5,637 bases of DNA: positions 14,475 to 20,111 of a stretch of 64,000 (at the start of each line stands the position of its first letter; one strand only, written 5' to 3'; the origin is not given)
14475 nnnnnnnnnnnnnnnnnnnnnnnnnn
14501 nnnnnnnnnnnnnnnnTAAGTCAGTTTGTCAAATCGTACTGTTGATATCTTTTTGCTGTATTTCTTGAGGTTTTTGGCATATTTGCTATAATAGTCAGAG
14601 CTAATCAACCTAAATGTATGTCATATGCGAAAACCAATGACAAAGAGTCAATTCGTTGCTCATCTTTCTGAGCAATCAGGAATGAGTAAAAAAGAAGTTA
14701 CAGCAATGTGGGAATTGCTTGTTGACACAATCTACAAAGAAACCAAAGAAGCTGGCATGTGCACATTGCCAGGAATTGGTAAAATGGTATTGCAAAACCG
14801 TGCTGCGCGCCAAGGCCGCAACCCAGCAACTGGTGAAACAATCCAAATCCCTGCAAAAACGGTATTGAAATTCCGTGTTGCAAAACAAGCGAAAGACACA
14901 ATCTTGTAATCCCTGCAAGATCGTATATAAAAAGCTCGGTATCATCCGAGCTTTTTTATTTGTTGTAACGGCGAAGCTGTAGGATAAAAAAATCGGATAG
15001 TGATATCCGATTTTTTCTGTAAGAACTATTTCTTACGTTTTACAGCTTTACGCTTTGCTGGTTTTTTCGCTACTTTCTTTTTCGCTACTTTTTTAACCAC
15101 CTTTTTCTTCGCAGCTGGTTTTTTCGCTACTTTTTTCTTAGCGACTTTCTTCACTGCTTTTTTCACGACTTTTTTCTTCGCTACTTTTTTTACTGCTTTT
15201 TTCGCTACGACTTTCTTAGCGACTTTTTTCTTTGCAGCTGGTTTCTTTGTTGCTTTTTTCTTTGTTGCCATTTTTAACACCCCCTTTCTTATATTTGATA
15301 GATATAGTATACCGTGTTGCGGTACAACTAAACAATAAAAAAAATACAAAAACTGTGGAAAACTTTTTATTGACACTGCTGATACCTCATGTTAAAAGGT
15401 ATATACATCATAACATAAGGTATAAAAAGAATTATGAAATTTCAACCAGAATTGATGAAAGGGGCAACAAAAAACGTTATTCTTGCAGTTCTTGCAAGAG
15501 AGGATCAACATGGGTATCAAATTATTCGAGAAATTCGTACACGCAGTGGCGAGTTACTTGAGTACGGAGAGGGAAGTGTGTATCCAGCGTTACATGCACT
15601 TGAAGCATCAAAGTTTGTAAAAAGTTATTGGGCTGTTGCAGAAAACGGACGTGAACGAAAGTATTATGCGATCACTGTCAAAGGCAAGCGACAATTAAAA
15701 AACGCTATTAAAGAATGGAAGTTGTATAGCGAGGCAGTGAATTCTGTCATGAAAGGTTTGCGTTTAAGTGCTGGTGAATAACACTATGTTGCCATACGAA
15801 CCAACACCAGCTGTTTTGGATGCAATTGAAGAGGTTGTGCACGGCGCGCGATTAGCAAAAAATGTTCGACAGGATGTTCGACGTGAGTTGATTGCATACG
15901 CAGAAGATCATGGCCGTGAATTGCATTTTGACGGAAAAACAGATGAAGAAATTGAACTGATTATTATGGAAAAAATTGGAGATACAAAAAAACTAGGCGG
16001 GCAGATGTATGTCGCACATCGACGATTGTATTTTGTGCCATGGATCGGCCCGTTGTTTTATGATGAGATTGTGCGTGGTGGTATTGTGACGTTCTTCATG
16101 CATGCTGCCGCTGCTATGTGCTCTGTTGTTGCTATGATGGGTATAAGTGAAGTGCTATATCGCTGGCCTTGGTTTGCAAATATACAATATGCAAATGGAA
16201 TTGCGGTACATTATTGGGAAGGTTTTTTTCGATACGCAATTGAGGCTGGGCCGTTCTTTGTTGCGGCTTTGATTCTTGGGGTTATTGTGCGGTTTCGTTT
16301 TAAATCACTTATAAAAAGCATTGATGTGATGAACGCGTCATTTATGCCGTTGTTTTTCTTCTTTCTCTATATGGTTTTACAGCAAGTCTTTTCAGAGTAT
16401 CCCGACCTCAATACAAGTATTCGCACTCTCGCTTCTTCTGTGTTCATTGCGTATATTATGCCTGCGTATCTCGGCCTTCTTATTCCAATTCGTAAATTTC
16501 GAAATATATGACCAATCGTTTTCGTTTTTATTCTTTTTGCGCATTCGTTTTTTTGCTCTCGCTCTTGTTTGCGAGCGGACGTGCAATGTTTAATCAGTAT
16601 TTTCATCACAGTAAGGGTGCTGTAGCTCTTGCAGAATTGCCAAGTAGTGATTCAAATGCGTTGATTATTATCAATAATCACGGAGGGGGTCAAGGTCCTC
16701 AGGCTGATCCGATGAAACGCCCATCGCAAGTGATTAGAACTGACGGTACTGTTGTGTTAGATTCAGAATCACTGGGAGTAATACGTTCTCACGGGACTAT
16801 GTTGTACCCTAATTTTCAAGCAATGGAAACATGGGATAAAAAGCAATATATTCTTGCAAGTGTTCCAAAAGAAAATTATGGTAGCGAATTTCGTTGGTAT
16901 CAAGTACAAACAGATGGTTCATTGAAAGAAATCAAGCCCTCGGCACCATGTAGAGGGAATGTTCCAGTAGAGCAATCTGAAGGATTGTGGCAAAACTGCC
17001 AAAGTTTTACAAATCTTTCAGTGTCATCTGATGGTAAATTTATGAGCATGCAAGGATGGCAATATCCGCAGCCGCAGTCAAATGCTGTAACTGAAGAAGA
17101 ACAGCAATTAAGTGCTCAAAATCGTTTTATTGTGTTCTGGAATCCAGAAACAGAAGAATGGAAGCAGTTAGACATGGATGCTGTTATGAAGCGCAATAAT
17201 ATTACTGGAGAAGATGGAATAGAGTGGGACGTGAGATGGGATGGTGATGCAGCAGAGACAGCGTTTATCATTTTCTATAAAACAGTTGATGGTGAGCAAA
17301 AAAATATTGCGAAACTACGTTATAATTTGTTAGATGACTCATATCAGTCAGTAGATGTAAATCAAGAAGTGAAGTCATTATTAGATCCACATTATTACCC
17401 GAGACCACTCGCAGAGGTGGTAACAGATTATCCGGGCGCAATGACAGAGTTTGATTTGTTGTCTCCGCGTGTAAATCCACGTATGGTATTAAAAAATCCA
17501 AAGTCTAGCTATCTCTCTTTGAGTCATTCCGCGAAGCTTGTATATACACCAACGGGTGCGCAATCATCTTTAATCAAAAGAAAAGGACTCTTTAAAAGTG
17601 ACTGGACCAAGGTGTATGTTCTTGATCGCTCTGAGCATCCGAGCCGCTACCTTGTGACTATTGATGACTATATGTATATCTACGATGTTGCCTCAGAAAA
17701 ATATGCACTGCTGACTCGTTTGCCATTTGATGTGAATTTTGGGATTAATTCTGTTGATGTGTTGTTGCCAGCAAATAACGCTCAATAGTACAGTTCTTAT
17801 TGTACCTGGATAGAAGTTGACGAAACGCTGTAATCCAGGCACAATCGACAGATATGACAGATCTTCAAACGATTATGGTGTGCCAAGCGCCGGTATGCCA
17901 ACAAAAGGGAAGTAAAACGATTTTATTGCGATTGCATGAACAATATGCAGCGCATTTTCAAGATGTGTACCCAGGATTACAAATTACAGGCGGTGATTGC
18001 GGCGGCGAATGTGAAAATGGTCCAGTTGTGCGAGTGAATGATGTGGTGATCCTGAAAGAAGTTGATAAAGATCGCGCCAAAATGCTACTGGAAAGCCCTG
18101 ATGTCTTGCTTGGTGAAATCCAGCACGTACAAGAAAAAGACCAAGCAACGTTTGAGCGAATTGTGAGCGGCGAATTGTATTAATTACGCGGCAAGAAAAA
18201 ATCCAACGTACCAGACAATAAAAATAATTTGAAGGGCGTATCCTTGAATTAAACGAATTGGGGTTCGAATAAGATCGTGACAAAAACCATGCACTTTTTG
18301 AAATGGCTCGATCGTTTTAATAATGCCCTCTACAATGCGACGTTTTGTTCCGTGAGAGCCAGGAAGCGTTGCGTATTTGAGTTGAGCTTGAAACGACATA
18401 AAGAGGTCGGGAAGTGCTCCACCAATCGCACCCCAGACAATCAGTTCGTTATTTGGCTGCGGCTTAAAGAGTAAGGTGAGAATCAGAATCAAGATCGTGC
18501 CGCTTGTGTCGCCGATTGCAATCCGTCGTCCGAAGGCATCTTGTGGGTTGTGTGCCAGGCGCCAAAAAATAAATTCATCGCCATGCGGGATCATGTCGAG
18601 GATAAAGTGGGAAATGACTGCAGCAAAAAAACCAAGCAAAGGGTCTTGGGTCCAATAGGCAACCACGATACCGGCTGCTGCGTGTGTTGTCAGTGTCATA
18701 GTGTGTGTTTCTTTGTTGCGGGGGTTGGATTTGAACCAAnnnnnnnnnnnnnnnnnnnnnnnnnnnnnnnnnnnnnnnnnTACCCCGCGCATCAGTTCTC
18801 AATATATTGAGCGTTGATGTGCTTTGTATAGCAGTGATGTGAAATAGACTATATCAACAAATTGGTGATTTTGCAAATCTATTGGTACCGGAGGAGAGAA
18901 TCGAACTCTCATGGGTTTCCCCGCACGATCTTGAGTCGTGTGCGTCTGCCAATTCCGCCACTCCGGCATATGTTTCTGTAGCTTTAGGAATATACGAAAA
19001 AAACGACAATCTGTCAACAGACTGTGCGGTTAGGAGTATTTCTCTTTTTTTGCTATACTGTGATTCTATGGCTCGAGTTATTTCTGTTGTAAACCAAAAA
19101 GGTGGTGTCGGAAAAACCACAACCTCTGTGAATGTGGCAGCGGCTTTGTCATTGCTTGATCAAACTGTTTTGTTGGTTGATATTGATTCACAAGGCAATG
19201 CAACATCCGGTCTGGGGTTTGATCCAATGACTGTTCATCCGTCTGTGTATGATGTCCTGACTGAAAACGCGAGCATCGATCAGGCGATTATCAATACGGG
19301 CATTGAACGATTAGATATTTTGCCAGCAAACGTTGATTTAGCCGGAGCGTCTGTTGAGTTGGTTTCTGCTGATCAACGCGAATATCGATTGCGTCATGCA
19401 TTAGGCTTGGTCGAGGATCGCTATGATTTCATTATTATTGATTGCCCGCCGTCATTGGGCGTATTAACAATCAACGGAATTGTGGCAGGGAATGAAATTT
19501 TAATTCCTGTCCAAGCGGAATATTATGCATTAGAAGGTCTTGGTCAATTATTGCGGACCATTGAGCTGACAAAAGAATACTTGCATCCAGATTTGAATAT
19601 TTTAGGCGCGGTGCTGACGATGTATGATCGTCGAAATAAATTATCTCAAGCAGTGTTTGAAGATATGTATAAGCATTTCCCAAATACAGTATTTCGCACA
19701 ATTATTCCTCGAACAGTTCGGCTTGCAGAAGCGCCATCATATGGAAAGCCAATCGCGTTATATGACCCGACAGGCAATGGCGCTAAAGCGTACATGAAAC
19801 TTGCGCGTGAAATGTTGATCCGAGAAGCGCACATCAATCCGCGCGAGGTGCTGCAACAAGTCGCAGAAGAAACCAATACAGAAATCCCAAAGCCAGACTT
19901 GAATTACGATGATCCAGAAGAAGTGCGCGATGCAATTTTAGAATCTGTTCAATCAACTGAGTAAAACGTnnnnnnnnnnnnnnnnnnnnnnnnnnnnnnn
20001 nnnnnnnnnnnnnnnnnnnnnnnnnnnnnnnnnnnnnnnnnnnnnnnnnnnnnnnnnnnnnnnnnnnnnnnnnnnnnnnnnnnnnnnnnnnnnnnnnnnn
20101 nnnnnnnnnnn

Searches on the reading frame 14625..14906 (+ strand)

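Call 9: search_protein_families(library=pfam, proteins=[window:14625-14906:+], max_evalue=0.00001)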
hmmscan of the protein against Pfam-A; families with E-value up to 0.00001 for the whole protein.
window:14625-14906:+ (94 aa): 1 family
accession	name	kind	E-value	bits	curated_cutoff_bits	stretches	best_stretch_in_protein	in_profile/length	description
PF00216.26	Bac_DNA_binding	-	2.9e-26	92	22.4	1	5-93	1-89/90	Bacterial DNA-binding protein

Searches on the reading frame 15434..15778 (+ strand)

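Call 9: search_protein_families(library=pfam, proteins=[window:15434-15778:+], max_evalue=0.00001)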
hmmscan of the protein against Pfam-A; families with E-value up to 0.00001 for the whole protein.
window:15434-15778:+ (115 aa): 1 family
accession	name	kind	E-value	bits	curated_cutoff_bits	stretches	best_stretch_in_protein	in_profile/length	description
PF03551.20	PadR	-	7.7e-24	83.9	27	1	16-89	1-74/75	Transcriptional regulator PadR-like family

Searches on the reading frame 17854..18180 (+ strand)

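Call 10: search_protein_families(library=pfam, proteins=[window:17854-18180:+], max_evalue=0.00001)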
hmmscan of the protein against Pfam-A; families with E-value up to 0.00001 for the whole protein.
window:17854-18180:+ (109 aa): 1 family
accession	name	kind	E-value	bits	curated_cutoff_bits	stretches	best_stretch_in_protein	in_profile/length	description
PF01257.25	2Fe-2S_thioredx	-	1.2e-08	35.3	24.8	1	6-80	67-142/145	Thioredoxin-like [2Fe-2S] ferredoxin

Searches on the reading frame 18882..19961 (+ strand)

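Call 10: search_protein_families(library=pfam, proteins=[window:18882-19961:+], max_evalue=0.00001)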
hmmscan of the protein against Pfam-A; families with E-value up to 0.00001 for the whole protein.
window:18882-19961:+ (360 aa): 6 families
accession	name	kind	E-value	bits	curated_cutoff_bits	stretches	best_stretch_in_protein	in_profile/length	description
PF13614.12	AAA_31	-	1.1e-62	211.6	27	1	65-240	2-177/177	AAA domain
PF01656.29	CbiA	-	1e-24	87.3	25.4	1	67-291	1-125/125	CobQ/CobB/MinD/ParA nucleotide binding domain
PF10609.15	ParA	-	1.2e-10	41.7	27.1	1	64-107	3-46/246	NUBPL iron-transfer P-loop NTPase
PF09140.17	MipZ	-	1.6e-09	37.9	20.7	0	66-104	2-40/262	ATPase MipZ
PF06564.18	CBP_BcsQ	-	2e-08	34.5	21.3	1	68-309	5-231/234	Cellulose biosynthesis protein BcsQ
PF00142.24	Fer4_NifH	-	1.4e-07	31.7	25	1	70-329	5-262/271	4Fe-4S iron sulfur cluster binding proteins, NifH/frxC family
